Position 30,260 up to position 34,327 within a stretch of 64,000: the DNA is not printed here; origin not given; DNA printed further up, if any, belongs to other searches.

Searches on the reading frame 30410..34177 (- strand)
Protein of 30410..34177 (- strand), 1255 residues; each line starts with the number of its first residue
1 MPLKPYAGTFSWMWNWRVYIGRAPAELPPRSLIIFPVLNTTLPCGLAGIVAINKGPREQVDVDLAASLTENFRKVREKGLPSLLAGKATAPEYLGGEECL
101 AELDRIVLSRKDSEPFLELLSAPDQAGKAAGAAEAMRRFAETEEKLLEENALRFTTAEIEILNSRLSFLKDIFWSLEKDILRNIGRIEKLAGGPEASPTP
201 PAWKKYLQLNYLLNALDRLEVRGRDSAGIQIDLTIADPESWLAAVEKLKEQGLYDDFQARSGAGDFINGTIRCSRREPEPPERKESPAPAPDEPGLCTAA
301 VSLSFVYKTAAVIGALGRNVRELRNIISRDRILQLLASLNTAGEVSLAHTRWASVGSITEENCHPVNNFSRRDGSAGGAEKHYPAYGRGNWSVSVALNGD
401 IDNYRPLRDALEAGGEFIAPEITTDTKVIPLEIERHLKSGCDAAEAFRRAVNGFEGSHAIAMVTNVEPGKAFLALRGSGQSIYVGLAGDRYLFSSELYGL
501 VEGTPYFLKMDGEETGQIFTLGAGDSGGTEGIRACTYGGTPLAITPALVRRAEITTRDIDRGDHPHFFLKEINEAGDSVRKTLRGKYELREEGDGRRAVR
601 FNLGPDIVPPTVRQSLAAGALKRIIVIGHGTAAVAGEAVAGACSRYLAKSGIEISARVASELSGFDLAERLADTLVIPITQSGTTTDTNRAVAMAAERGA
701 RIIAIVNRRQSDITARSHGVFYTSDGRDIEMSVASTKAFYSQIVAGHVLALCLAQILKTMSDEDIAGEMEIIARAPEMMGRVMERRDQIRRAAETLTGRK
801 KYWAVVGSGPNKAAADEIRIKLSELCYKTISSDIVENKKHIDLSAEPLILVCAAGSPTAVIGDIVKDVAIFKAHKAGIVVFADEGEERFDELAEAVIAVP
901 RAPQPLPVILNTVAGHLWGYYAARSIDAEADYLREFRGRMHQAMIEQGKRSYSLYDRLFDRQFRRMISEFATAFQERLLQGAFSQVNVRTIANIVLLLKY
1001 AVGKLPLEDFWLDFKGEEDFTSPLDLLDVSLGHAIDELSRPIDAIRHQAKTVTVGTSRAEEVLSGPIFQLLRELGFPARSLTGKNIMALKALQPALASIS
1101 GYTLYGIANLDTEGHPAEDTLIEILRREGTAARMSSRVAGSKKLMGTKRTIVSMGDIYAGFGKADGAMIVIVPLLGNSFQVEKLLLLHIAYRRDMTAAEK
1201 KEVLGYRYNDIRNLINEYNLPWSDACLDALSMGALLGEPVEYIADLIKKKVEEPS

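Call 61: search_protein_families(library=pfam, proteins=[window:30410-34177:-], max_evalue=0.00001)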
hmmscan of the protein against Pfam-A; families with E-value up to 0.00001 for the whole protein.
window:30410-34177:- (1255 aa): 3 families
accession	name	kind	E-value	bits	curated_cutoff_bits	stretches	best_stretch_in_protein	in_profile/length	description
PF01380.27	SIS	-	1.9e-13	50.8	25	1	622-751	6-130/131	SIS domain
PF13522.11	GATase_6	-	1.1e-07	32.3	27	1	341-496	8-130/130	Glutamine amidotransferase domain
PF13537.11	GATase_7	-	4.9e-06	27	25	0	390-500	21-121/123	Glutamine amidotransferase domain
